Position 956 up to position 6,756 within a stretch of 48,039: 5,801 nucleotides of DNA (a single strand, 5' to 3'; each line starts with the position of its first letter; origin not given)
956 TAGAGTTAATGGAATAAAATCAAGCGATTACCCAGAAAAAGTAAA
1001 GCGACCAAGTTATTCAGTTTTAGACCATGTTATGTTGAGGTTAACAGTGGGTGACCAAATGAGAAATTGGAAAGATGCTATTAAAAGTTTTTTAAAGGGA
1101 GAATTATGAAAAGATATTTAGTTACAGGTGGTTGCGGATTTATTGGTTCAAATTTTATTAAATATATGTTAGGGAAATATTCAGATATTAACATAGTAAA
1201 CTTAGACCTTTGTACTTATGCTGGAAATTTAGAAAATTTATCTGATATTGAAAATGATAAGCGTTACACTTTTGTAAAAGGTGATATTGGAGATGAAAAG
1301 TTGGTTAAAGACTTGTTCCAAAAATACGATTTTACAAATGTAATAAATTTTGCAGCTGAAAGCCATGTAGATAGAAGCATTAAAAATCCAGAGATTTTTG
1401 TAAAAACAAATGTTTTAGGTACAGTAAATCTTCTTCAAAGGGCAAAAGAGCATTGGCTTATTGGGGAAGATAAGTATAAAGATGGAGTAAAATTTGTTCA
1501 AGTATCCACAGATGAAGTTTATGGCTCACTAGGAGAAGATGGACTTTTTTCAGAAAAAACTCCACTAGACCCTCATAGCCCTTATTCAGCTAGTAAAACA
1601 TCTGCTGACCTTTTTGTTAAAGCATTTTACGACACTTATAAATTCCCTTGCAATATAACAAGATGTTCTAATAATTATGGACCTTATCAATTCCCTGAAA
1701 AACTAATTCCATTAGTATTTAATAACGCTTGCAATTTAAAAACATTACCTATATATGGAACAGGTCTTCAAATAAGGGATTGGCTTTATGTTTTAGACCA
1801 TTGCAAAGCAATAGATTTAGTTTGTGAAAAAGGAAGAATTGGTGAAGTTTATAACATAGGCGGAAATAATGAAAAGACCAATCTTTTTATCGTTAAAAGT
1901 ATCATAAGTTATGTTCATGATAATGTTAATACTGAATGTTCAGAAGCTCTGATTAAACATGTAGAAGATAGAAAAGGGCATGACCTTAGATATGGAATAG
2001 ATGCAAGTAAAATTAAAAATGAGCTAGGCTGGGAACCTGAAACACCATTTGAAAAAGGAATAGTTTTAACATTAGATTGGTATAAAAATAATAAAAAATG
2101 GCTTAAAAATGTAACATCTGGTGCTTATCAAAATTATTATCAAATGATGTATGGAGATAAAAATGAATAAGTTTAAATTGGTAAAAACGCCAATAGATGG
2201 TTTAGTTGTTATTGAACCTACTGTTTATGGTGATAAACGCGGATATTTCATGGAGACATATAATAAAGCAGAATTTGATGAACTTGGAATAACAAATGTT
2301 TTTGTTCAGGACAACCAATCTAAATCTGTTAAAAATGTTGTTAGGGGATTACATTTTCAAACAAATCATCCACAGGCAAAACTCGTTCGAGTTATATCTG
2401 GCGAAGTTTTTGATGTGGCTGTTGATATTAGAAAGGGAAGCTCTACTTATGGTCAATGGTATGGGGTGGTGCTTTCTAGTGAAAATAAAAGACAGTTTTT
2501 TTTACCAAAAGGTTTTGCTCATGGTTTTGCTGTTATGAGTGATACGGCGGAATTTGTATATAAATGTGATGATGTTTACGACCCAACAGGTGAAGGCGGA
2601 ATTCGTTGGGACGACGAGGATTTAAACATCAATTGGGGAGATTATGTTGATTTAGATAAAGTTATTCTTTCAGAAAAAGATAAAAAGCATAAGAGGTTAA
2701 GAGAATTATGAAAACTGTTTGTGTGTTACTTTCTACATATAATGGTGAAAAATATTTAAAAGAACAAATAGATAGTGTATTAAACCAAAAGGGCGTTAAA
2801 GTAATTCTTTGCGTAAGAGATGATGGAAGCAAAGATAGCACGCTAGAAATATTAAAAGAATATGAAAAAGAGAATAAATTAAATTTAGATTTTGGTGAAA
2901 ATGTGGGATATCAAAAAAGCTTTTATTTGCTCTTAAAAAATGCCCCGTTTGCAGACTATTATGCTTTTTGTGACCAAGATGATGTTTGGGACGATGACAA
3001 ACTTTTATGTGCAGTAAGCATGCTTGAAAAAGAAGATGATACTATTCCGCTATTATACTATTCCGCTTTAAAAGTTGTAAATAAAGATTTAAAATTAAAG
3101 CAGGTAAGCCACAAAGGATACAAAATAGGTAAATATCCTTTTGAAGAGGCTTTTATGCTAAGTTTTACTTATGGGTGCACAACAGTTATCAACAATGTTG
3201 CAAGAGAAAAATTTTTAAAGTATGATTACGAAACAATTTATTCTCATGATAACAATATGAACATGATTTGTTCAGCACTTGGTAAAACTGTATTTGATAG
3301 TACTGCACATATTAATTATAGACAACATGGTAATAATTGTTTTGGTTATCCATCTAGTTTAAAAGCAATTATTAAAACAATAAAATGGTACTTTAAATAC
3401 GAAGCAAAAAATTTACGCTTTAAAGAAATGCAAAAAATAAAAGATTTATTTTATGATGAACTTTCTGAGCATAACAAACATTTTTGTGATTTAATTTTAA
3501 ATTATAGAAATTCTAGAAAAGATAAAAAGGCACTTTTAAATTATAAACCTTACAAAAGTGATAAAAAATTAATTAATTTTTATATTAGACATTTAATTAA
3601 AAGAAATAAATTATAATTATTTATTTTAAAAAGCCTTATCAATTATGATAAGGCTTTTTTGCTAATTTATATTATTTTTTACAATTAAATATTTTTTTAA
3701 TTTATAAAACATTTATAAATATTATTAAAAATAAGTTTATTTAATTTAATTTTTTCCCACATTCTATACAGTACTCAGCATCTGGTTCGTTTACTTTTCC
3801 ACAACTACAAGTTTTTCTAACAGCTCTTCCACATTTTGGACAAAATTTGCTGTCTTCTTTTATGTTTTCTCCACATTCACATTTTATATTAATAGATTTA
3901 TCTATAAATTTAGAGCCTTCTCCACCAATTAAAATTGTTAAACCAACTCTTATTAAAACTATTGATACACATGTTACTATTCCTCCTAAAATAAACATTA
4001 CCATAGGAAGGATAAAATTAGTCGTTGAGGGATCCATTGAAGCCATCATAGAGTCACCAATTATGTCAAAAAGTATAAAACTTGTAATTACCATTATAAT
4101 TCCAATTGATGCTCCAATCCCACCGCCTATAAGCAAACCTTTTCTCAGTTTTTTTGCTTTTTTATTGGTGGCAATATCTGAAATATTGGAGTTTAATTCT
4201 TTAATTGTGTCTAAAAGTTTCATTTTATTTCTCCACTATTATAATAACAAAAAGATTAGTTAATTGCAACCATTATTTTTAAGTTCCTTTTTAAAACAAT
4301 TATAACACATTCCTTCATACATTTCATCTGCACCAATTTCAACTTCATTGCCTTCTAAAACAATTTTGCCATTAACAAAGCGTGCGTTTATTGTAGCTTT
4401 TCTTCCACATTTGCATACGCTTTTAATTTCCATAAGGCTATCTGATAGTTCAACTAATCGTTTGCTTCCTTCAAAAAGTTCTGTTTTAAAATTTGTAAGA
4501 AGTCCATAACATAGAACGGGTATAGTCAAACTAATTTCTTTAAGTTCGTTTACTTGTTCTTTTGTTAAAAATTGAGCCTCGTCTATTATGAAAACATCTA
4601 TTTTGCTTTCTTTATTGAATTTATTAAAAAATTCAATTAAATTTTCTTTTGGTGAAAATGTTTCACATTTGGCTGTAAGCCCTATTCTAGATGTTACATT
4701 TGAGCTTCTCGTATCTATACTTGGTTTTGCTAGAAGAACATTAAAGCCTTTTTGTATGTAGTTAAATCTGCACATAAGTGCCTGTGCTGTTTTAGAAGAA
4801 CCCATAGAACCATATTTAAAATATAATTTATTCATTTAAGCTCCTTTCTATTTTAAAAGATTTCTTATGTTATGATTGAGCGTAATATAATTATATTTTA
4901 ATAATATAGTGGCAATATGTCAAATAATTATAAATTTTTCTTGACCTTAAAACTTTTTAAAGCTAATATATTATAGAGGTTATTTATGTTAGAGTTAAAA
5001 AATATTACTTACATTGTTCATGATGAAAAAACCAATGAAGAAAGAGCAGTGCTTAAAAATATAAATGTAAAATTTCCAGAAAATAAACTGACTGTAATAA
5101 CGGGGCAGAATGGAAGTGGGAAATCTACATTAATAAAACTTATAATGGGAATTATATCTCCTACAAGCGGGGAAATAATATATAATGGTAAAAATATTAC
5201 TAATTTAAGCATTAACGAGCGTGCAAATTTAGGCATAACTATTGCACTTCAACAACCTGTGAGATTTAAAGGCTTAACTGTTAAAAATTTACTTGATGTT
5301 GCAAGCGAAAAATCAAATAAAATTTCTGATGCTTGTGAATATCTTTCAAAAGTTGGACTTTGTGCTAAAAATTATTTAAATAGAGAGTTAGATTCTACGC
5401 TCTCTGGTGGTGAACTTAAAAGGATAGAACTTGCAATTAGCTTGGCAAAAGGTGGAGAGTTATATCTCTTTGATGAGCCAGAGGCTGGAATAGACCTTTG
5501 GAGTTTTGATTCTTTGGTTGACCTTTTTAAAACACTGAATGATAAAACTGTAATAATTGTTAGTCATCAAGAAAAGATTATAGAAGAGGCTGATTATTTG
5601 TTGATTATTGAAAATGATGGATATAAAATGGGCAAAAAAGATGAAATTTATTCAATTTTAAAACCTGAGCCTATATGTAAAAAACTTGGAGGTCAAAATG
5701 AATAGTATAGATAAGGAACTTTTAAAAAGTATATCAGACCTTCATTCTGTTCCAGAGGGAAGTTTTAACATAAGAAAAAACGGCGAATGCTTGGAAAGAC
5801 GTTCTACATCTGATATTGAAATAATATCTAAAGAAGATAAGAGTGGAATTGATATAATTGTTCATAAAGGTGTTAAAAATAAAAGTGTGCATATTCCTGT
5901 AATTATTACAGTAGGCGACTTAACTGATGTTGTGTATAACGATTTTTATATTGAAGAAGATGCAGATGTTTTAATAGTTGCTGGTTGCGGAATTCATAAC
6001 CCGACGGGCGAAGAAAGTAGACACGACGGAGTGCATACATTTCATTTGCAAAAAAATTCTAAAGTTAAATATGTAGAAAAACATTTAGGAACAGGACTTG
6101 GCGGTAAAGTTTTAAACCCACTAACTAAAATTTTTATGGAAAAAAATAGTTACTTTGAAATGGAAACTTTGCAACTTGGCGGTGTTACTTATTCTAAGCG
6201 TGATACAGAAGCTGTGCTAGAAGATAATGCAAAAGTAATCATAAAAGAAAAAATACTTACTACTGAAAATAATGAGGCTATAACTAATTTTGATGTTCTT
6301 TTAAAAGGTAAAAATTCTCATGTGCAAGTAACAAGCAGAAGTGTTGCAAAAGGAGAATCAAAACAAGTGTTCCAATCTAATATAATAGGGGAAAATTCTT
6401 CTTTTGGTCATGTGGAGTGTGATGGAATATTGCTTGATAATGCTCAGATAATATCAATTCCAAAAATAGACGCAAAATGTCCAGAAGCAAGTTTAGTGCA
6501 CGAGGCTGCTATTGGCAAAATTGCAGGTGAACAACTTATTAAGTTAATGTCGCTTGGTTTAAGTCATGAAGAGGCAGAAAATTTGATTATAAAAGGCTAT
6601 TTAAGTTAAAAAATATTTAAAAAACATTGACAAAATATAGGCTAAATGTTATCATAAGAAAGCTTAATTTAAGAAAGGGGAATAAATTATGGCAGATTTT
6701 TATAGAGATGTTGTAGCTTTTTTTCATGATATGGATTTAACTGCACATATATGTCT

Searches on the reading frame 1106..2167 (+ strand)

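Call 72: search_protein_families(library=pfam, proteins=[window:1106-2167:+], max_evalue=0.00001)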
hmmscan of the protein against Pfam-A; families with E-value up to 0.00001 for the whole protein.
window:1106-2167:+ (354 aa): 6 families
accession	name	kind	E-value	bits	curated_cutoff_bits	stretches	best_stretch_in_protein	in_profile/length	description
PF16363.11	GDP_Man_Dehyd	-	2.6e-90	303.7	27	1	5-319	1-329/332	GDP-mannose 4,6 dehydratase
PF01370.27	Epimerase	-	3e-58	197.5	20.9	1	5-252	2-240/240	NAD dependent epimerase/dehydratase family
PF01073.25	3Beta_HSD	-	1.9e-12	47.3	22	1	5-229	1-218/280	3-beta hydroxysteroid dehydrogenase/isomerase family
PF02719.21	Polysacc_synt_2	-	3.4e-12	46.6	20.2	1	5-136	2-129/293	Polysaccharide biosynthesis protein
PF04321.23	RmlD_sub_bind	-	8e-11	42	27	1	4-192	3-153/287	RmlD substrate binding domain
PF07993.18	NAD_binding_4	-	2.8e-10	40.2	20.1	1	6-189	1-206/258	Male sterility protein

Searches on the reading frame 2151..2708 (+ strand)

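Call 72: search_protein_families(library=pfam, proteins=[window:2151-2708:+], max_evalue=0.00001)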
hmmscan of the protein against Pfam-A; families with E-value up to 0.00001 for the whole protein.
window:2151-2708:+ (186 aa): 1 family
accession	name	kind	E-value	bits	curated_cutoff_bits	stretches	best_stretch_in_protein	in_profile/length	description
PF00908.23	dTDP_sugar_isom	-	1.7e-74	249.5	27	1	12-185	1-168/168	dTDP-4-dehydrorhamnose 3,5-epimerase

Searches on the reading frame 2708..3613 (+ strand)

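Call 72: search_protein_families(library=pfam, proteins=[window:2708-3613:+], max_evalue=0.00001)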
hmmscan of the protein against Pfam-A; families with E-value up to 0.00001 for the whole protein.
window:2708-3613:+ (302 aa): 1 family
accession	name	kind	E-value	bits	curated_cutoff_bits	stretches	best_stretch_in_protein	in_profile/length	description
PF00535.33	Glycos_transf_2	-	1.3e-17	64.7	23.3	1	5-127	1-126/168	Glycosyl transferase family 2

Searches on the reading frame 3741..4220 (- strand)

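Call 72: search_protein_families(library=pfam, proteins=[window:3741-4220:-], max_evalue=0.00001)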
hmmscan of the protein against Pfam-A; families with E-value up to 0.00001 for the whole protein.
window:3741-4220:- (159 aa): 3 families
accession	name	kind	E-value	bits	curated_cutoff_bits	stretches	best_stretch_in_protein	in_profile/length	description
PF13240.11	Zn_Ribbon_1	-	2e-09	37.3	25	0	115-133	4-22/23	zinc-ribbon domain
PF12773.13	DZR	-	7.1e-09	36.1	27.3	1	115-155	3-45/45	Double zinc ribbon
PF13248.11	Zn_ribbon_3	-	5.4e-06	26.1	27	0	115-131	7-23/26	zinc-ribbon domain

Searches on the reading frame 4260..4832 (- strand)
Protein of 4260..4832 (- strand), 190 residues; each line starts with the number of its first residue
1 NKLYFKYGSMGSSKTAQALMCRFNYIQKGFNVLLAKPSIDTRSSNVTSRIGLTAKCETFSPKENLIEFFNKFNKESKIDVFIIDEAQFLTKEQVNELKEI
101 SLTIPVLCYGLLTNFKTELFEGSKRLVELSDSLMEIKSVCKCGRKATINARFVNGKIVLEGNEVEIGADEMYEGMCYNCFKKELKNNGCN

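Call 72: search_protein_families(library=pfam, proteins=[window:4260-4832:-], max_evalue=0.00001)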
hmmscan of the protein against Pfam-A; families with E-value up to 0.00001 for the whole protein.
window:4260-4832:- (190 aa): 1 family
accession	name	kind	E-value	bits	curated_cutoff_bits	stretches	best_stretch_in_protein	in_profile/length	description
PF00265.24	TK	-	4.5e-34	118.2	20.6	1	2-180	2-176/176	Thymidine kinase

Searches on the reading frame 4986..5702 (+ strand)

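Call 72: search_protein_families(library=pfam, proteins=[window:4986-5702:+], max_evalue=0.00001)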
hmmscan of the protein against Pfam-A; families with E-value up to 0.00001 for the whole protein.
window:4986-5702:+ (239 aa): 5 families
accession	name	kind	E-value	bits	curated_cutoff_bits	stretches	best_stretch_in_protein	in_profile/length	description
PF00005.33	ABC_tran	-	3.8e-27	96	25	1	23-166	1-136/137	ABC transporter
PF13304.12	AAA_21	-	2.2e-11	44.8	27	0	35-147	1-131/304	AAA domain, putative AbiEii toxin, Type IV TA system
PF02463.25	SMC_N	-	3.6e-11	43.4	40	1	32-208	23-211/220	RecF/RecN/SMC N terminal domain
PF13555.12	AAA_29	-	6.2e-07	29.5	27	1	28-67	17-55/61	P-loop containing region of AAA domain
PF13476.12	AAA_23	-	1.3e-06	29.6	27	1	24-59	11-45/201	AAA domain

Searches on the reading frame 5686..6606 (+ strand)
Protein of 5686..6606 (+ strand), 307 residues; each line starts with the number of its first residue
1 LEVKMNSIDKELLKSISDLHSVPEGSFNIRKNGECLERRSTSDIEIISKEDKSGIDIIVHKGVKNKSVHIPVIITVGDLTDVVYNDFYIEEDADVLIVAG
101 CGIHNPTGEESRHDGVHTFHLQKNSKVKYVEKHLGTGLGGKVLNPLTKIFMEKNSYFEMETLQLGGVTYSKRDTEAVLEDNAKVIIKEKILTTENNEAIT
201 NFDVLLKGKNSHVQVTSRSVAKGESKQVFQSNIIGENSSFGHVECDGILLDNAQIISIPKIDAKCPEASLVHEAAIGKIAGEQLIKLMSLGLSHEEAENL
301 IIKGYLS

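Call 72: search_protein_families(library=pfam, proteins=[window:5686-6606:+], max_evalue=0.00001)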
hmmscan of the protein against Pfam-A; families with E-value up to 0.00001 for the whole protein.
window:5686-6606:+ (307 aa): 1 family
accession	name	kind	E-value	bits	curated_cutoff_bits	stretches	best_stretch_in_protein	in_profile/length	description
PF01458.23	SUFBD_core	-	4.6e-23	82.3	27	1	89-304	18-231/232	SUF system FeS cluster assembly, SufBD core domain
